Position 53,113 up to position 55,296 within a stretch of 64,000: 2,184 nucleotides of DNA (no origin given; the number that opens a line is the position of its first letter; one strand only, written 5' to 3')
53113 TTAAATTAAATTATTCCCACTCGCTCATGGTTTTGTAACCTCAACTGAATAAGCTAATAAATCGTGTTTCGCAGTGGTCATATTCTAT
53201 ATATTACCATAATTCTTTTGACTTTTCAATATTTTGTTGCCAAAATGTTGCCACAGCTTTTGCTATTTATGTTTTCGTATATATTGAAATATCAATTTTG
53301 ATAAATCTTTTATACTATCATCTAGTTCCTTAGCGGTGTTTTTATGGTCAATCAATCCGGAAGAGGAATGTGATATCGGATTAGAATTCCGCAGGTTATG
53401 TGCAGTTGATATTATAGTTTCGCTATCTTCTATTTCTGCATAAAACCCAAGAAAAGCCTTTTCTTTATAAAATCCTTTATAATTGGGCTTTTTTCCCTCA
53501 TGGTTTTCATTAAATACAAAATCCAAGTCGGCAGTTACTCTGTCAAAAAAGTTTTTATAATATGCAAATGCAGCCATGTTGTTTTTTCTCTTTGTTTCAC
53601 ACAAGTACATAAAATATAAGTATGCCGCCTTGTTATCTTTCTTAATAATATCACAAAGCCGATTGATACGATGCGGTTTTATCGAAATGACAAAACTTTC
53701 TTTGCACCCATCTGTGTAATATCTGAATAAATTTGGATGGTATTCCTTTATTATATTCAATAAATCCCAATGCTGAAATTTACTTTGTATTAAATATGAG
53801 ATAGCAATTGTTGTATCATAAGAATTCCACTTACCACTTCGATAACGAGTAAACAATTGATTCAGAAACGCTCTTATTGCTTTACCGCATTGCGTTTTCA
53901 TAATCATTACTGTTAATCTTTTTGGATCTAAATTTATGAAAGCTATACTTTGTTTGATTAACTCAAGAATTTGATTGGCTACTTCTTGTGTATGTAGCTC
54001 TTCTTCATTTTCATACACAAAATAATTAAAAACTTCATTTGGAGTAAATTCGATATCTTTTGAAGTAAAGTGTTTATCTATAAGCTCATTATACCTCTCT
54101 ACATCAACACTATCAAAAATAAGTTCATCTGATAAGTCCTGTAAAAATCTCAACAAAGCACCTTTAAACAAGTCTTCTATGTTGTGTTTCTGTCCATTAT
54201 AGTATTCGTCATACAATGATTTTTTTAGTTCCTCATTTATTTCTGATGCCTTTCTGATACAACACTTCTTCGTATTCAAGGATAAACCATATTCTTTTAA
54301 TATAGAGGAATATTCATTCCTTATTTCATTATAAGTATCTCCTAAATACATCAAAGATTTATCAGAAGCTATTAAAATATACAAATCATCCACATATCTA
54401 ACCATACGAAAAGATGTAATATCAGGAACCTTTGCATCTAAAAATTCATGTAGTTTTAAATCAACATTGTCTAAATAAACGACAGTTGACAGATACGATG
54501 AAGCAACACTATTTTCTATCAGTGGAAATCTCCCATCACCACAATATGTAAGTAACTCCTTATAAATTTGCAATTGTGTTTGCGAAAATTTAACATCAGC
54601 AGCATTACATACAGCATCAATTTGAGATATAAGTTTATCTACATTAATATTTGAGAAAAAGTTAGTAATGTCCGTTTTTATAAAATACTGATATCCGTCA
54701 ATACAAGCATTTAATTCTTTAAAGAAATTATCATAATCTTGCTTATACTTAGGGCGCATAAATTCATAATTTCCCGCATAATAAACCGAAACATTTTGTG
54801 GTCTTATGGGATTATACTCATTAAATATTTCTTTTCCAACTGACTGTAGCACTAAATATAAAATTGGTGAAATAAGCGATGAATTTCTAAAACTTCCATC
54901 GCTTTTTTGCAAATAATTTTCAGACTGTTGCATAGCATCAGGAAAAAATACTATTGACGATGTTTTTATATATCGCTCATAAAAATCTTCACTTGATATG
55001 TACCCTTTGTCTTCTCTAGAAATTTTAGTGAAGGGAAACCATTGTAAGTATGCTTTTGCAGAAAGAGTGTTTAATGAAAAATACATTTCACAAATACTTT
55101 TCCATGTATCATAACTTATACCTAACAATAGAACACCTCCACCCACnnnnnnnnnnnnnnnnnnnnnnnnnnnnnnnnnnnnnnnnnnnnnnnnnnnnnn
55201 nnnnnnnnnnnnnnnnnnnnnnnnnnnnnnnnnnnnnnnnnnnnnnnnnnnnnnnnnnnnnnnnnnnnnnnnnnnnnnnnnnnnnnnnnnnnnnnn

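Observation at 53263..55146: Large standalone-type reverse transcriptase: not a retron, not a group II intron; C-terminal half unassigned apart from a HEPN-like motif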

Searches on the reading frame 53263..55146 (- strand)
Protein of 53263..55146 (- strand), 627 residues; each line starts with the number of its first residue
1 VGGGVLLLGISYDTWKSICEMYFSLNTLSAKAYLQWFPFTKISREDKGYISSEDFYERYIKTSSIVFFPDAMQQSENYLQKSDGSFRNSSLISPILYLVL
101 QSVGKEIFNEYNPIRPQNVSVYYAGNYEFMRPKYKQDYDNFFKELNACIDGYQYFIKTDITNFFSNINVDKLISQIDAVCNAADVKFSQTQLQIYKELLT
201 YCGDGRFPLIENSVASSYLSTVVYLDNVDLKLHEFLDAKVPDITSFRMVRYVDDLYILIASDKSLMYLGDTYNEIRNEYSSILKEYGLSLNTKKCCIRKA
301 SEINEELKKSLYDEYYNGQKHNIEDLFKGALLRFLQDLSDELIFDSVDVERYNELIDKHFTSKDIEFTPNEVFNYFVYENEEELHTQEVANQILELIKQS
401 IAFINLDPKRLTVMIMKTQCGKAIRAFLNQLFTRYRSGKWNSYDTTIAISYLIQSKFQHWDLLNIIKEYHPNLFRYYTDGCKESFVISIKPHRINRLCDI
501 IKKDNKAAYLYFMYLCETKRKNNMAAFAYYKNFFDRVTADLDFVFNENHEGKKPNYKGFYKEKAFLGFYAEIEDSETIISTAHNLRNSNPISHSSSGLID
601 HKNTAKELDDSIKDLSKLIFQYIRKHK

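Call 3: search_protein_families(library=pfam, proteins=[window:53263-55146:-], max_evalue=0.1)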
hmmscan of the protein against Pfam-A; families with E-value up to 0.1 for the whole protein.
window:53263-55146:- (627 aa): 2 families
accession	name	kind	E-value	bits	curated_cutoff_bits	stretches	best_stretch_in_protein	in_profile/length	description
PF18732.6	HEPN_AbiA_CTD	-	2.3e-57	193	27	1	496-626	2-131/132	HEPN like, Abia C-terminal domain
PF00078.32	RVT_1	-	1.4e-09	38.4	29.6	1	139-299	52-194/205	Reverse transcriptase (RNA-dependent DNA polymerase)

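Call 4: search_protein_families(library=padloc, proteins=[window:53263-55146:-], max_evalue=0.1)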
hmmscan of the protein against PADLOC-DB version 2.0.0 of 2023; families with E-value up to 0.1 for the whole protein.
window:53263-55146:- (627 aa): 28 families (the best 25 are shown)
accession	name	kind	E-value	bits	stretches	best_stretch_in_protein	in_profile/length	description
PDLC02341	AbiA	-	6.4e-243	805.7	1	7-626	1-603/604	AbiA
PDLC03741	AbiA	-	2.3e-235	780.8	1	8-625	2-594/595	DRT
PDLC03742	AbiA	-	3.6e-31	106.7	1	73-476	59-465/470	DRT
PDLC03758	RT_UG20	-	1.3e-14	52.1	1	86-308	76-278/511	DRT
PDLC03785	RT_UG9_large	-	4.2e-14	49.8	1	150-331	373-533/772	DRT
PDLC03759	RT_UG21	-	4.6e-12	43.5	1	91-312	81-278/503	DRT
PDLC03783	Drt8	-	1.5e-11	42.3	2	75-181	56-164/493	DRT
PDLC03772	RT_UG33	-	4.5e-11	40.4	1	135-362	116-301/490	DRT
PDLC01607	RT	-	2.1e-10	39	1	145-299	42-151/161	"CAS-I,CAS-II,CAS-III,CAS-IV,CAS-V,CAS-VI; acquisition_associated"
PDLC01136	RT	-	4.6e-10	37.4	1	148-302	123-249/263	RT (reverse transcriptase)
PDLC03770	RT_UG31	-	4.9e-10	37.2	1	124-326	99-271/456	DRT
PDLC03750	RT_UG13b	-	9.3e-09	32.8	2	123-181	121-180/430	DRT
PDLC02939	RT_II-A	-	5.1e-08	30.7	1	152-297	91-221/304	-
PDLC03745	Drt1a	-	6.1e-08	29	1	133-308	170-359/1176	DRT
PDLC03754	RT_UG17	-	8.3e-08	29.5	2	145-181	118-156/429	DRT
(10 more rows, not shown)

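Call 5: search_protein_families(library=ncbifam, proteins=[window:53263-55146:-], max_evalue=0.1)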
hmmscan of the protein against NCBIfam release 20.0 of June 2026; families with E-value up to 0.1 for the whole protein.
window:53263-55146:- (627 aa): 2 families
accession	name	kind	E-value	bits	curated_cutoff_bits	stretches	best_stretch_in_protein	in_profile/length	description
TIGR04499.1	abortive_AbiA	subfamily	4.6e-224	745.7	250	1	9-619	2-615/615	AbiA family abortive infection protein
TIGR04416.1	group_II_RT_mat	equivalog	9.5e-09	34.8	300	1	146-302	116-256/353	group II intron reverse transcriptase/maturase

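Call 6: search_solved_structures(query=window:53263-55146:-, max_evalue=0.01, show_alignments=1)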
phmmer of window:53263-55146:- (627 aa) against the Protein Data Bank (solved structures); distinct sequences matched with E-value up to 0.01: 1.
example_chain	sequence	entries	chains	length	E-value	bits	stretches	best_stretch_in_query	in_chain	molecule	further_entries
8oz7_A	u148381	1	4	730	3.5e-73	250.3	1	7-620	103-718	AbiA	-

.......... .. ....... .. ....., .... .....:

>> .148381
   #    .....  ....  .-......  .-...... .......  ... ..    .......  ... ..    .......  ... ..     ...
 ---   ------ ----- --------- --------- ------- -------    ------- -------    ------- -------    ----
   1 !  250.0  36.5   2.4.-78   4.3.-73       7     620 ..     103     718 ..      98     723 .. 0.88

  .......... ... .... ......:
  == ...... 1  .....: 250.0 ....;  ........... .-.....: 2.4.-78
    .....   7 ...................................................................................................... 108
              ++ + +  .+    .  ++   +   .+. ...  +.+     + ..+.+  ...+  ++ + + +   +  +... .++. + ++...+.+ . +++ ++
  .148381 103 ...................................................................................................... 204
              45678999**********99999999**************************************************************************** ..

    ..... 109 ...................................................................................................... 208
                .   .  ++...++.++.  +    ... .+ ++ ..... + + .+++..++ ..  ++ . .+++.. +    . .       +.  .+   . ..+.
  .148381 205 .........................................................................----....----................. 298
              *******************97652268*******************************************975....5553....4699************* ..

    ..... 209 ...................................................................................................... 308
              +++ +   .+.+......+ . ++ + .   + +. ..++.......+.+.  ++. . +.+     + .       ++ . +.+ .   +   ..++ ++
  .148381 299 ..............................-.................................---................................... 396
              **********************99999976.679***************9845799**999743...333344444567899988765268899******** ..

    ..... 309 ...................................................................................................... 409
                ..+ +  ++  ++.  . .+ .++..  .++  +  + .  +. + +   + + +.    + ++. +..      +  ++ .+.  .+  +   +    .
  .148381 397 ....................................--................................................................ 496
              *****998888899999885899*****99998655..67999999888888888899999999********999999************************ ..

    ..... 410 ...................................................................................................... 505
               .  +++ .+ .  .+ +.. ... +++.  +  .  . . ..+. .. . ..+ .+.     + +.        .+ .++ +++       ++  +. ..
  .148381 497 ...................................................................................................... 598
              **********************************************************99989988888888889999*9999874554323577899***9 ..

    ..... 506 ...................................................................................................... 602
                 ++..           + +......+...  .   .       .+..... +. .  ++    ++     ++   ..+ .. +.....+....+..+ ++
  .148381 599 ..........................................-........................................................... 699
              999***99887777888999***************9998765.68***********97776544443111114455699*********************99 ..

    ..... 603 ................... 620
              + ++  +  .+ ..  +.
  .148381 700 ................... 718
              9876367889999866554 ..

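Call 10: find_related_loci(query=window:53263-55128:-, collection=genome_contigs, flank=8000)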
Query window:53263-55128:- (621 aa) in genome_contigs; peptide patterns used: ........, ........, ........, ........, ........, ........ (x = any residue, [..] = any of these).
69 stretches matched a pattern; 28 encode a relative of the query (tblastn E <= 1e-3); 28 distinct loci.
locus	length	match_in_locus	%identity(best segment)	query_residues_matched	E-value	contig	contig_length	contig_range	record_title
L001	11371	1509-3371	92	1-621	0e+0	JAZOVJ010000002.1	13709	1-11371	MAG: Clostridia bacterium isolate T1900045526_YK20190220.MAGScoT_cleanbin_000001 SGB_7694_k141_96810, whole genome shotg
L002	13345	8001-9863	68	1-621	0e+0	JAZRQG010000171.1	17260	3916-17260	MAG: Acutalibacteraceae bacterium isolate T1900045365_YK20190055.MAGScoT_cleanbin_000018 SGB_6840_k141_979302, whole gen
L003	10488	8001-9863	68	1-621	0e+0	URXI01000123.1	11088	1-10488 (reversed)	uncultured Eubacterium sp. isolate UMGS1437 genome assembly, contig: NODE_1008_length_11088_cov_2.411946, whole genome s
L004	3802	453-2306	67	1-618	0e+0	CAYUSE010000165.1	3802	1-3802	MAG TPA_asm: uncultured Lachnospiraceae bacterium isolate SRP287540_co2_367 genome assembly, contig: NODE_27041_length_3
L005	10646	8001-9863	67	1-621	0e+0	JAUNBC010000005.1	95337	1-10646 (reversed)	MAG: Bacillota bacterium isolate S1R_St_18 NODE_48_length_95337_cov_14.536670, whole genome shotgun sequence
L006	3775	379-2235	67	1-619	0e+0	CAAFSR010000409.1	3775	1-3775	MAG TPA_asm: uncultured Faecalibacterium sp., isolate HGM13277, WGS project CAAFSR010000000 data, contig: SRS294968_37_k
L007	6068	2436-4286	67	1-617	0e+0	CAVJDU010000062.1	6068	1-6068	uncultured Coriobacteriaceae bacterium isolate H07682-L1_cleanbin_000007 genome assembly, contig: Spades_H07682-L1_conti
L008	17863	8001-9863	65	1-621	0e+0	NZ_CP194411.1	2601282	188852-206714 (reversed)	Selenomonas sputigena strain ATCC 33150 chromosome, complete genome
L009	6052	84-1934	66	1-617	0e+0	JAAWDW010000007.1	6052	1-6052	MAG: Bacillota bacterium isolate ABMPRH_2_0 k141_145917, whole genome shotgun sequence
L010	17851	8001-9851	64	1-617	0e+0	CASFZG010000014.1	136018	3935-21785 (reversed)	uncultured Phascolarctobacterium sp. isolate O18_L1_385385_idba_bin.44 genome assembly, contig: O18_L1_385385_idba_bin.4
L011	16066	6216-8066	66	1-617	0e+0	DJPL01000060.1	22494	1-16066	MAG TPA_asm: Ruminococcaceae bacterium UBA6413 UBA6413_contig_11696, whole genome shotgun sequence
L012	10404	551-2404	64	1-618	0e+0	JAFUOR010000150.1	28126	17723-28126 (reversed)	MAG: Clostridia bacterium isolate RGIG4686 Roe_deer_Rectum-5__c514099, whole genome shotgun sequence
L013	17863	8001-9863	63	1-621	0e+0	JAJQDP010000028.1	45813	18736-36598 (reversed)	MAG: Oscillospiraceae bacterium isolate MI.11_1 NODE_84_length_45813_cov_93.480397, whole genome shotgun sequence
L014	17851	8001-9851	62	1-617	0e+0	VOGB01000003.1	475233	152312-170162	MAG: Candidatus Pseudoramibacter fermentans isolate EUB1.1 Bin_02_2, whole genome shotgun sequence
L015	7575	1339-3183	57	1-619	0e+0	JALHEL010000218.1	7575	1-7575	MAG: Leptolinea sp. isolate 2-no_aug_S1_039 scaffold_9632, whole genome shotgun sequence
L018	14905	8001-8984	86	1-621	1e-170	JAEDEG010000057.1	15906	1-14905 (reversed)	MAG: Clostridia bacterium isolate MAG052 NODE_3779_length_15906_cov_10.937417, whole genome shotgun sequence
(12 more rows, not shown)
